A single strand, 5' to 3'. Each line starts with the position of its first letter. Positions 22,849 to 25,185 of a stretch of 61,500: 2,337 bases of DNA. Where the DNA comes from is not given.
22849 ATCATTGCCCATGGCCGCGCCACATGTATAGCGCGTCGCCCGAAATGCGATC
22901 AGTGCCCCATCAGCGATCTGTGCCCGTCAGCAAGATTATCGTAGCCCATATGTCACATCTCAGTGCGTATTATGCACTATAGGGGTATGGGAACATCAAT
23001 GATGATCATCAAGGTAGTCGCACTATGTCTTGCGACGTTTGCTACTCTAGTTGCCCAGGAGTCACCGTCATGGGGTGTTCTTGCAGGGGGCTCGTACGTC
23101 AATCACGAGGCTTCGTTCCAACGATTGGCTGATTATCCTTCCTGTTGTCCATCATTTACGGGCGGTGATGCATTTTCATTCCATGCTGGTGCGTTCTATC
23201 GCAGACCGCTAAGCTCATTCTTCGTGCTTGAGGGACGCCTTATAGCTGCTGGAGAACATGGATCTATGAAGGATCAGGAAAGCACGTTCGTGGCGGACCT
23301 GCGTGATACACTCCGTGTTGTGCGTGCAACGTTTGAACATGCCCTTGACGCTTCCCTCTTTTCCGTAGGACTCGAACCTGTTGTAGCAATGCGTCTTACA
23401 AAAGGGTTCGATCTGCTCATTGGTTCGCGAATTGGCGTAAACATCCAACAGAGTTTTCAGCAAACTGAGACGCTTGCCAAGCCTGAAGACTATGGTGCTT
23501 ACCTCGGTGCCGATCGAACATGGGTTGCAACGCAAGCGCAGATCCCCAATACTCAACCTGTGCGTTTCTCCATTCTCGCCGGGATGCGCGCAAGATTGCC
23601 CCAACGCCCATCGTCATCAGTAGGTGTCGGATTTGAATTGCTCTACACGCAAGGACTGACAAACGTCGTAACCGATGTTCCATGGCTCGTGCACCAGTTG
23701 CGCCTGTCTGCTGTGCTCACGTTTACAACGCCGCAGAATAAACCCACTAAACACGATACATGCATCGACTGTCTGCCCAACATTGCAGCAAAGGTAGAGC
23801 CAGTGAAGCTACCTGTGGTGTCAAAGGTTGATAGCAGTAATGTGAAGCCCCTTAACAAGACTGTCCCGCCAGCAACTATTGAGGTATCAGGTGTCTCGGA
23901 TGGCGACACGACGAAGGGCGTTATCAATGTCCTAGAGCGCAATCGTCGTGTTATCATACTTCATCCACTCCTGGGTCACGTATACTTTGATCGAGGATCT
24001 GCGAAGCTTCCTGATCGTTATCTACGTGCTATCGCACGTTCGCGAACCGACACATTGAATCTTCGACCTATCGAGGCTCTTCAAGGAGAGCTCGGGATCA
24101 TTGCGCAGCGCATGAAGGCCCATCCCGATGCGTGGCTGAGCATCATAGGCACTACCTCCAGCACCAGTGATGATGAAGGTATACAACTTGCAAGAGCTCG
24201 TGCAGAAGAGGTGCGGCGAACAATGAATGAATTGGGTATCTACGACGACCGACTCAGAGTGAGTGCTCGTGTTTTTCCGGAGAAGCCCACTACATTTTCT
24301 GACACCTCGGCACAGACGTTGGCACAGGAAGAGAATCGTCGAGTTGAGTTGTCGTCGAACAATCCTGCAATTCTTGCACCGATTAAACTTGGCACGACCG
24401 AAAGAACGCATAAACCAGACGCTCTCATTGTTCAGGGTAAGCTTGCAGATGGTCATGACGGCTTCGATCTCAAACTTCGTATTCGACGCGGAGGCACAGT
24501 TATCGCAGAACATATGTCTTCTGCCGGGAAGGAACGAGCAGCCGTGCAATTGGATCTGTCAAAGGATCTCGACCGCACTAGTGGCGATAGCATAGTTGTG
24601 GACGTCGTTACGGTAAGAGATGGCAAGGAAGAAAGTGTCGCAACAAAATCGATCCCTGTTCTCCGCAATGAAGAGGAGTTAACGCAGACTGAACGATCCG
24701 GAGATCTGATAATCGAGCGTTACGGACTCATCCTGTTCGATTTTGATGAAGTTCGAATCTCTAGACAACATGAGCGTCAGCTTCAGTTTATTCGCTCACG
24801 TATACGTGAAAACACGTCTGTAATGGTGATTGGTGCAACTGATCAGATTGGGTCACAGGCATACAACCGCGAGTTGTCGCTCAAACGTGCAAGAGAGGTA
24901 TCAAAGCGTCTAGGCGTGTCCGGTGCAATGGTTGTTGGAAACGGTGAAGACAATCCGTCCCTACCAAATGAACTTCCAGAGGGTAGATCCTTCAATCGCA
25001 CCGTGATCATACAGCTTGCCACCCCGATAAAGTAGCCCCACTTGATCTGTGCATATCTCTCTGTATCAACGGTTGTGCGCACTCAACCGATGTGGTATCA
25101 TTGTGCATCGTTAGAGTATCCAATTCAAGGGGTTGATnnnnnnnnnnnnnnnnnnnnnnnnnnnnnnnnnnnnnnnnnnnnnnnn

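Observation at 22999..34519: Surface operon: two paralogous barrel-plus-double-OmpA_C proteins bracket a giant T9SS cargo, followed by a GT4 and a second cargo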

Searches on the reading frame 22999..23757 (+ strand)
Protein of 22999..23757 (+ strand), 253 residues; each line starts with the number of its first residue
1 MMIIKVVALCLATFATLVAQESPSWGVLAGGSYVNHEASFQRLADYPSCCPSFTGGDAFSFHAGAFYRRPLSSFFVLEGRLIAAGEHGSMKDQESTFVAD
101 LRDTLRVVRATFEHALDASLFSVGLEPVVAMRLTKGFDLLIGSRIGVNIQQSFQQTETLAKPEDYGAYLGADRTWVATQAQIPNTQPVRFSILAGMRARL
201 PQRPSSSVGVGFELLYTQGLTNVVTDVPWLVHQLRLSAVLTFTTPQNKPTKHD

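Call 38: search_protein_families(library=pfam, proteins=[window:22999-23757:+], max_evalue=10)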
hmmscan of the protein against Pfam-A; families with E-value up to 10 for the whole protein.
window:22999-23757:+ (253 aa): 1 family
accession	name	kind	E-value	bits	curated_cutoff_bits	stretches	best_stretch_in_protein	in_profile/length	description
PF13568.12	OMP_b-brl_2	-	0.003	18.1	27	1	59-223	38-173/175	Outer membrane protein beta-barrel domain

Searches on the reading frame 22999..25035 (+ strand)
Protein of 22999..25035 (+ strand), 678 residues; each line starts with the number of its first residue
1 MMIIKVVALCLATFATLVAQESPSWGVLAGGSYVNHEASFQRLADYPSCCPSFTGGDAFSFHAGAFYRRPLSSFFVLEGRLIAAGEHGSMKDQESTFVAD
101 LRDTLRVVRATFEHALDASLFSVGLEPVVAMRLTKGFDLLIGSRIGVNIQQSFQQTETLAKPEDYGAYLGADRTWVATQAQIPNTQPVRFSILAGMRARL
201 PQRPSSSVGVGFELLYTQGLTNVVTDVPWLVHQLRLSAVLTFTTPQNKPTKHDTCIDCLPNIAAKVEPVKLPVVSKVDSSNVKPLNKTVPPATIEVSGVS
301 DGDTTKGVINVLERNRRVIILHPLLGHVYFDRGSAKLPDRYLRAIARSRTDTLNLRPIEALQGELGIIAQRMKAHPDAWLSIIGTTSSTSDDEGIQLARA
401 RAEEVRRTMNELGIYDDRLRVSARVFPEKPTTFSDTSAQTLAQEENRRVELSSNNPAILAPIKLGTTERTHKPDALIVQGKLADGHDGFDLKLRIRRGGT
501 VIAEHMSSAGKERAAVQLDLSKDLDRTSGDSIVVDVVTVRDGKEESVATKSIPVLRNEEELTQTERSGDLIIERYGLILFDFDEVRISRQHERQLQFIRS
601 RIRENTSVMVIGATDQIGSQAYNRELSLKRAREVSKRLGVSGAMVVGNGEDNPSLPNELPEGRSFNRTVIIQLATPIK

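Call 4: search_protein_families(library=pfam, proteins=[window:22999-25035:+], max_evalue=0.01)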
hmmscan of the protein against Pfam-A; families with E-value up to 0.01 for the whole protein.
window:22999-25035:+ (678 aa): 1 family
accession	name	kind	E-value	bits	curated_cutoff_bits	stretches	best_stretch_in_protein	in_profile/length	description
PF00691.25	OmpA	-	4e-18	66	27.2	2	579-667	1-98/98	OmpA family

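Call 5: search_protein_families(library=ncbifam, proteins=[window:22999-25035:+], max_evalue=0.01)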
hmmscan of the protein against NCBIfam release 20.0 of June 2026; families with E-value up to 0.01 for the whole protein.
window:22999-25035:+ (678 aa): 20 families
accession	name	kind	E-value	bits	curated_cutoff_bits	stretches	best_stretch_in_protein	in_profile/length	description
NF053611.1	YiaD_Gzip_OmpA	equivalog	4.3e-25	88.6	175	2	563-672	88-205/206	YiaD family glycine zipper/OmpA-like lipoprotein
NF053612.1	anchor_PA1041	equivalog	2e-20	73.7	250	1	546-673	98-235/236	PA1041 family peptidoglycan-binding anchor lipoprotein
NF053585.1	OMP_LP_YfiB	equivalog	4.2e-16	59.2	128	1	571-671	51-158/163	outer membrane lipoprotein YfiB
NF053613.1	OMP_toxin_LptF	equivalog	2e-15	57.2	400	1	550-671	118-243/256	lipotoxin F family OmpA-related lipoprotein LptF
NF007804.1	PRK10510.1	equivalog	5.7e-13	48.7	307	2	604-674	142-217/219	OmpA family lipoprotein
TIGR02802.1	Pal_lipo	equivalog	2.2e-12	47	125.35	1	578-670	2-101/104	peptidoglycan-associated lipoprotein Pal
TIGR03350.1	type_VI_ompA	equivalog_domain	7.4e-12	45.4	139.8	1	562-672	16-136/137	type VI secretion system protein TssL, long form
NF045787.1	OmpABordt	equivalog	3.1e-11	43.3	200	1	579-672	88-188/194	outer membrane protein OmpA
NF047726.1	AutTranAdhPGAsTpgA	equivalog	2.9e-09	36.5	350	1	570-642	148-225/268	trimeric autotransporter adhesin/peptidogylcan-associated protein TpgA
NF047620.1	FlgprotMotYVib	equivalog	1.7e-08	34.5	400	1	578-674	163-267/271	flagellar protein MotY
NF008071.1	PRK10808.1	equivalog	1e-07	31.6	277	1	578-639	233-298/358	porin OmpA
NF007424.1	PRK09967.1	equivalog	1.7e-07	31.5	155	1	563-676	39-160/160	OmpA family protein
TIGR03789.1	pdsO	hypoth_equivalog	6.1e-07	29.4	152.2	1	585-672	148-242/243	sortase-associated OmpA-like protein PdsO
NF006541.1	PRK09038.1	equivalog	4.2e-06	26.6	283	1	555-673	120-248/253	flagellar motor protein MotD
NF033763.1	exchanger_TraB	exception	1.2e-05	23.5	700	0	604-676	423-500/522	outer membrane exchange protein TraB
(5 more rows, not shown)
